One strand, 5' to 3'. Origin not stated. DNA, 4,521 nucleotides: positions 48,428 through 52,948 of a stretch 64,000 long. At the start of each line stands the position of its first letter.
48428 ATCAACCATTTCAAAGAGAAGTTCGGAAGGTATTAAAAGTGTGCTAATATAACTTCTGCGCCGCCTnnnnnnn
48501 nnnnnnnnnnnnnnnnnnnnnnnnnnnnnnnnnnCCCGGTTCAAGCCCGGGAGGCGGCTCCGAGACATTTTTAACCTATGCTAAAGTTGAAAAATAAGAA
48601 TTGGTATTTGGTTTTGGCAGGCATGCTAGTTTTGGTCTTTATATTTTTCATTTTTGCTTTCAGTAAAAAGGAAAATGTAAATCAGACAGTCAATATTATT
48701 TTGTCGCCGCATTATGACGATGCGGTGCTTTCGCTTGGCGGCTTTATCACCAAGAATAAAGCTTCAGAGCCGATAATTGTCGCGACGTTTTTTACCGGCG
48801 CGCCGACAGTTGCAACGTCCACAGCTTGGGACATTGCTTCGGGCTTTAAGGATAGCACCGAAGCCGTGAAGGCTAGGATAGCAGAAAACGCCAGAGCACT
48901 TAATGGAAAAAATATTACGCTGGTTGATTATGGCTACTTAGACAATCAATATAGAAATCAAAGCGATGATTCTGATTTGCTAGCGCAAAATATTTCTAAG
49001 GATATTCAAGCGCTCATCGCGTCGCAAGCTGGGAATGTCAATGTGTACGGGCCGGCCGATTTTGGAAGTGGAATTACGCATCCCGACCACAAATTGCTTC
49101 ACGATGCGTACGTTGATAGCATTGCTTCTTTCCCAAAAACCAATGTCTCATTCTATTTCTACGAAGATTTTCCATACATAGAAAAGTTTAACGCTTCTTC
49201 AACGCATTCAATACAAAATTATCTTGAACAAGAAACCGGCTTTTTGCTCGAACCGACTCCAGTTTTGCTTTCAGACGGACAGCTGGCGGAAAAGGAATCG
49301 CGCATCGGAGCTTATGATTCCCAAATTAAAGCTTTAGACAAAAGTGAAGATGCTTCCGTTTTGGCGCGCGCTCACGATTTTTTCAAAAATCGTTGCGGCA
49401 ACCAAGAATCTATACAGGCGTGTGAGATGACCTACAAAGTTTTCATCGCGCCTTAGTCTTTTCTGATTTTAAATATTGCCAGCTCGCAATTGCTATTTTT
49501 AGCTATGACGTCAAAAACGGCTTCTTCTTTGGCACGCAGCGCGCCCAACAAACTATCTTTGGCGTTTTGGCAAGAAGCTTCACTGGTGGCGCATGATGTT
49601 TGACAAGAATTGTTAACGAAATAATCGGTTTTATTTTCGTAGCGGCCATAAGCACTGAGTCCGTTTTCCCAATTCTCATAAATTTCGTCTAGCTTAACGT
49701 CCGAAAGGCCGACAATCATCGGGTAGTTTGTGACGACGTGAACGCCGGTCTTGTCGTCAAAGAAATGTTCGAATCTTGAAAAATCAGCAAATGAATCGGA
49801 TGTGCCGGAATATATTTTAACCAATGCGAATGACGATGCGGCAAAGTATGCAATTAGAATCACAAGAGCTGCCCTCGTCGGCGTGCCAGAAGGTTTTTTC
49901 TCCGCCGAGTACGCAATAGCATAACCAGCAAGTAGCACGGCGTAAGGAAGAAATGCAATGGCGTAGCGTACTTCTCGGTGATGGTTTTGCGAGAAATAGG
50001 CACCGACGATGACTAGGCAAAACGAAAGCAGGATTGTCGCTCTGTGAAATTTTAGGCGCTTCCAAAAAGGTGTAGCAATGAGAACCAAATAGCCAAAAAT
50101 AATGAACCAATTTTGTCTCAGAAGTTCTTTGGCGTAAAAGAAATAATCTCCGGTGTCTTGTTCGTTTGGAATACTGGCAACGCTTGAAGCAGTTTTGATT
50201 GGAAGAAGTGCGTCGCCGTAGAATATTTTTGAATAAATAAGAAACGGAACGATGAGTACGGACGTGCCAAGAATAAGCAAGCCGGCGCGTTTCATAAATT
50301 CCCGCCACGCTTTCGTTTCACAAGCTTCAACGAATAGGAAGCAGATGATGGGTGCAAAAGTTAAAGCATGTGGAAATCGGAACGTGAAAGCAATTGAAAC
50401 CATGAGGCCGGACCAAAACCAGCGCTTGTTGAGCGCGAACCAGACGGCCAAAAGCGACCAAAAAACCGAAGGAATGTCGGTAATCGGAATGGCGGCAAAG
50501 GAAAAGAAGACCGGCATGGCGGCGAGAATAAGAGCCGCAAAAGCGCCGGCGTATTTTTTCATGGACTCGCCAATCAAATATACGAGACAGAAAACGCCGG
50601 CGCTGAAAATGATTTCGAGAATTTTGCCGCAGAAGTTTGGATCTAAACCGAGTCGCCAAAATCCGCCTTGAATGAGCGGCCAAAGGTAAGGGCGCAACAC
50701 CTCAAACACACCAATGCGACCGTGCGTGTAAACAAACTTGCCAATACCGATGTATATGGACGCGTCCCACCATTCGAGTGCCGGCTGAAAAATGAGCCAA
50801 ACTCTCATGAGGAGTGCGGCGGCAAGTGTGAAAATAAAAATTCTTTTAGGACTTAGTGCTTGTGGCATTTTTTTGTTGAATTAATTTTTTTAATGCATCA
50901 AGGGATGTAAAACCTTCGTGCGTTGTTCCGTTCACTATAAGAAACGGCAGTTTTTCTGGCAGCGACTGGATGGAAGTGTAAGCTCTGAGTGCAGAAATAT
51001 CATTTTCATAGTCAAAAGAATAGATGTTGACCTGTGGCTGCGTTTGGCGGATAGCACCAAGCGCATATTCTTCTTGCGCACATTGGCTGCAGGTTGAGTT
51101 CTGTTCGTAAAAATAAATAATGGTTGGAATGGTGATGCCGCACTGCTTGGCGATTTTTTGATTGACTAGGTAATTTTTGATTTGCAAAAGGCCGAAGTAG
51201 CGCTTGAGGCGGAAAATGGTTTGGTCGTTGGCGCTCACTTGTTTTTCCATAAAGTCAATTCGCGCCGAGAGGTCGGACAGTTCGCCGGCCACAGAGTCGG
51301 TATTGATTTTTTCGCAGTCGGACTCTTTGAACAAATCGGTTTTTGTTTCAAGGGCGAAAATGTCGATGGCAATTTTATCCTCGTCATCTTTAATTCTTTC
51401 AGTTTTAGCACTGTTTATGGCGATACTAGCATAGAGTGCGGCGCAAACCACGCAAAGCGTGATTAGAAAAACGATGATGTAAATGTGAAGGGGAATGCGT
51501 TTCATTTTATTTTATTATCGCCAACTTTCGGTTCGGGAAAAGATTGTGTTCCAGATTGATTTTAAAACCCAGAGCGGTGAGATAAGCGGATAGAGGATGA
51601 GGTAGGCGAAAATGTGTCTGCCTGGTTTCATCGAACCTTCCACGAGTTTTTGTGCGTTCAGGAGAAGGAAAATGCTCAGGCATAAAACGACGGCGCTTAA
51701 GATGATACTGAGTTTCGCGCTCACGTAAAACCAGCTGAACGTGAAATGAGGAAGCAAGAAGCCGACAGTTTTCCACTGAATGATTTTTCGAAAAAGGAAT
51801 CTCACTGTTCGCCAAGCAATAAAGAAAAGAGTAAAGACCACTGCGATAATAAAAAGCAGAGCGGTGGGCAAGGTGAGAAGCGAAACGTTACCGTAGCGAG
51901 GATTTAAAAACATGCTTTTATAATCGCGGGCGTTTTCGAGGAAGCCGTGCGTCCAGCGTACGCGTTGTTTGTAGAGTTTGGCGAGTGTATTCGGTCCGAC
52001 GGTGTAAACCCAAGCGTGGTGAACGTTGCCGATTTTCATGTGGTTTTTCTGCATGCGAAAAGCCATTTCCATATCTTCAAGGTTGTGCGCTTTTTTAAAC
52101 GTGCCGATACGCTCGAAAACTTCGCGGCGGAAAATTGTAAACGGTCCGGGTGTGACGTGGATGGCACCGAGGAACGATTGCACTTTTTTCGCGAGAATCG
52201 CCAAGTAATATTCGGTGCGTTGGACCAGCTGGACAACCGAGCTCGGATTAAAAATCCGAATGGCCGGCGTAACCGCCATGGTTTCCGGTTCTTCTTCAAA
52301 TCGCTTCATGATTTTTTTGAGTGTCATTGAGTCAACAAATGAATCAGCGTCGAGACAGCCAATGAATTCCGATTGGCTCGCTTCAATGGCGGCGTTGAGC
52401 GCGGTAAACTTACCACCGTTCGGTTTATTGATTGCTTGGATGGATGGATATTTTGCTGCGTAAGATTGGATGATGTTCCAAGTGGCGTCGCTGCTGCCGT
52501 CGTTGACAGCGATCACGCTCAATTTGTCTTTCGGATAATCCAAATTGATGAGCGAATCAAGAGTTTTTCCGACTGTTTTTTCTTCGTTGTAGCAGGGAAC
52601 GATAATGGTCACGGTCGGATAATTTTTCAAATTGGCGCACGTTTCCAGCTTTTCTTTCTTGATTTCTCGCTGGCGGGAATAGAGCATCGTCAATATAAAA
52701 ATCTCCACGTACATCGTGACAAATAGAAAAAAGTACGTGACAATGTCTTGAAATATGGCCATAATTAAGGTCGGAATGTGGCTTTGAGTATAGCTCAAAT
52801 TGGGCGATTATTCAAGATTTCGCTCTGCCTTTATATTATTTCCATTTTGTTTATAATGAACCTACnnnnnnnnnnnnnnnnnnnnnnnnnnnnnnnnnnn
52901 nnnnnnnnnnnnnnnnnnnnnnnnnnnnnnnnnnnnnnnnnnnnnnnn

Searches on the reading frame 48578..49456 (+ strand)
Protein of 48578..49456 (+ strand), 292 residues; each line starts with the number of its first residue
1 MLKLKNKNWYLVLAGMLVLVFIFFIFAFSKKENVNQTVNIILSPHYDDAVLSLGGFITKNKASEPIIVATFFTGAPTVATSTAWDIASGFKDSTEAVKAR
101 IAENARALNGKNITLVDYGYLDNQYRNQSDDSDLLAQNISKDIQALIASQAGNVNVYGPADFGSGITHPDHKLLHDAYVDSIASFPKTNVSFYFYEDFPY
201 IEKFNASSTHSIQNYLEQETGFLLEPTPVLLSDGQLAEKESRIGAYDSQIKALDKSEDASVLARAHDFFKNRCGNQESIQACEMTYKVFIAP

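Call 57: search_protein_families(library=pfam, proteins=[window:48578-49456:+], max_evalue=0.01)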
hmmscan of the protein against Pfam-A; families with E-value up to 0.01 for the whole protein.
window:48578-49456:+ (292 aa): 1 family
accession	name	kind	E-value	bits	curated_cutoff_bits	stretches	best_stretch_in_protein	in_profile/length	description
PF02585.22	PIG-L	-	3.9e-08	34.3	28.2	1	41-179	2-126/129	GlcNAc-PI de-N-acetylase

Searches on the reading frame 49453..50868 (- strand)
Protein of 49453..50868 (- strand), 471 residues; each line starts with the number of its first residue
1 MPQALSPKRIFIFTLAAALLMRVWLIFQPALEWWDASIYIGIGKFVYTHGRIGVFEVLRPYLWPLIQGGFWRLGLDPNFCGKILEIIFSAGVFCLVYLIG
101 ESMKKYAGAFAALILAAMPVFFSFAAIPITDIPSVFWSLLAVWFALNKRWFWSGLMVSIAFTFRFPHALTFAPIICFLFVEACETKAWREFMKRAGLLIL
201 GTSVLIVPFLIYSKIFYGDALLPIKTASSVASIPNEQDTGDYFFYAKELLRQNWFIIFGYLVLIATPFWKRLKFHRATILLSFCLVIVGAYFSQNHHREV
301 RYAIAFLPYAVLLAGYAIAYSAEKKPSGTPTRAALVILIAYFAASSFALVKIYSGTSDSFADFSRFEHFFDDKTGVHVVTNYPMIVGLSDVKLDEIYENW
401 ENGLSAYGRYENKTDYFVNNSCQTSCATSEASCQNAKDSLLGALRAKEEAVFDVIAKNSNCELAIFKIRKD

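Call 7: search_protein_families(library=ncbifam, proteins=[window:49453-50868:-], max_evalue=1)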
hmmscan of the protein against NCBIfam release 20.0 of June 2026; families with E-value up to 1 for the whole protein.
window:49453-50868:- (471 aa): 1 family
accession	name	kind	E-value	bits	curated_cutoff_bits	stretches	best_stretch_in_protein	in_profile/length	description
NF047440.1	LA3751_2_3_fam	subfamily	1.5e-07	30.6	200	1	82-381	102-417/460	LA_3751/LA_3752 family putative glycosyltransferase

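Call 8: search_protein_families(library=pfam, proteins=[window:49453-50868:-], max_evalue=0.1)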
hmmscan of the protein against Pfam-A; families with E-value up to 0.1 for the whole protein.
window:49453-50868:- (471 aa): 2 families
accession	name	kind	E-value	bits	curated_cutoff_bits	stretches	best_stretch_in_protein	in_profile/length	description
PF13231.12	PMT_2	-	1.1e-08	35.9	26.1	1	60-212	3-160/160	Dolichyl-phosphate-mannose-protein mannosyltransferase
PF04922.18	DIE2_ALG10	-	0.0024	17.7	27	1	101-164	86-149/391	DIE2/ALG10 family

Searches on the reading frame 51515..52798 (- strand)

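Call 7: search_protein_families(library=ncbifam, proteins=[window:51515-52798:-], max_evalue=1)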
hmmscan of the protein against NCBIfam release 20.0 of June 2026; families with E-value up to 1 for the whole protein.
window:51515-52798:- (427 aa): 34 families (the best 25 are shown)
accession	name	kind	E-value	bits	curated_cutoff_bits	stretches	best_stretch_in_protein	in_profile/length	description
TIGR03937.1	PgaC_IcaA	equivalog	1.3e-58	198.9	422.3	1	19-359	4-334/407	poly-beta-1,6-N-acetyl-D-glucosamine synthase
TIGR03111.1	glyc2_xrt_Gpos1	hypoth_equivalog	1.3e-35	123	363.95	1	46-375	34-359/439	TIGR03111 family XrtG-associated glycosyltransferase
TIGR04242.1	nodulat_NodC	equivalog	2.8e-22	79.2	550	1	23-285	14-283/395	chitooligosaccharide synthase NodC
NF041875.1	EPS_EpsD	equivalog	2.3e-19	70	370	1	63-272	1-213/325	exopolysaccharide biosynthesis glycosyltransferase EpsD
TIGR03030.1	CelA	equivalog_domain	6.3e-19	67.5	699.1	1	18-291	87-382/714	UDP-forming cellulose synthase catalytic subunit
TIGR03965.1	mycofact_glyco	equivalog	1.9e-18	66.6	280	1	57-284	70-298/467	mycofactocin biosynthesis glycosyltransferase MftF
TIGR04283.1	glyco_like_mftF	equivalog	4.9e-18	65.5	182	1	64-256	2-175/221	TIGR04283 family arsenosugar biosynthesis glycosyltransferase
NF007482.0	PRK10073.1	equivalog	1.9e-17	63.3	423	1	59-168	4-111/334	glycosyltransferase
NF008558.0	PRK11498.1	equivalog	3.1e-16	58.5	992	1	25-289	237-504/872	UDP-forming cellulose synthase catalytic subunit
TIGR03469.1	HpnB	hypoth_equivalog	5e-15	55.4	379.25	1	36-256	18-253/386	hopene-associated glycosyltransferase HpnB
NF053846.1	glyco_with_XrtP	equivalog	3.8e-14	52.2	520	2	34-142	16-123/440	XrtP-associated glycosyltransferase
NF041865.1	EpsU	equivalog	2.3e-13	50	700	1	58-295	36-274/394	exopolysaccharide biosynthesis GT2 family glycosyltransferase EpsU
NF047683.1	TeichurnBiosyTuaG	equivalog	2.4e-13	50.3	400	1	58-170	3-114/252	teichuronic acid biosynthesis protein TuaG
NF038302.1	EPS_HpsE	equivalog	4.5e-13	48.9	300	1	63-229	3-176/307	hormogonium polysaccharide biosynthesis glycosyltransferase HpsE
NF053739.1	GlytfEpsEBac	equivalog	3.3e-11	42.7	450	1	61-214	1-155/265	glycosyltransferase EpsE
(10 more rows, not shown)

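Call 8: search_protein_families(library=pfam, proteins=[window:51515-52798:-], max_evalue=0.1)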
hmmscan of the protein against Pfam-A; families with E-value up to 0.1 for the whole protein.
window:51515-52798:- (427 aa): 8 families
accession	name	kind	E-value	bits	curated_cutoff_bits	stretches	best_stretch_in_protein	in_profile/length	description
PF00535.33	Glycos_transf_2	-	3.7e-35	121.8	23.3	1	64-231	1-167/168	Glycosyl transferase family 2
PF13641.12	Glyco_tranf_2_3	-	3e-31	109.6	27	1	61-285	1-230/230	Glycosyltransferase like family 2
PF13632.12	Glyco_trans_2_3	-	1.1e-20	74.7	27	1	146-367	2-183/198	Glycosyl transferase family group 2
PF13506.12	Glyco_transf_21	-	4.4e-12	46.3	21.7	1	129-283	17-173/174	Glycosyl transferase family 21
PF03142.21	Chitin_synth_2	-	1.1e-09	38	27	2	138-225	197-286/527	Chitin synthase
PF10111.15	Glyco_tranf_2_2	-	3.6e-08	33.7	27.3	1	64-256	1-206/276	Glycosyltransferase like family 2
PF03452.20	Anp1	-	0.019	14.9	28.8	1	53-119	13-81/263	Anp1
PF13704.12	Glyco_tranf_2_4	-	0.028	15.3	27.5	0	95-159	22-88/98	Glycosyl transferase family 2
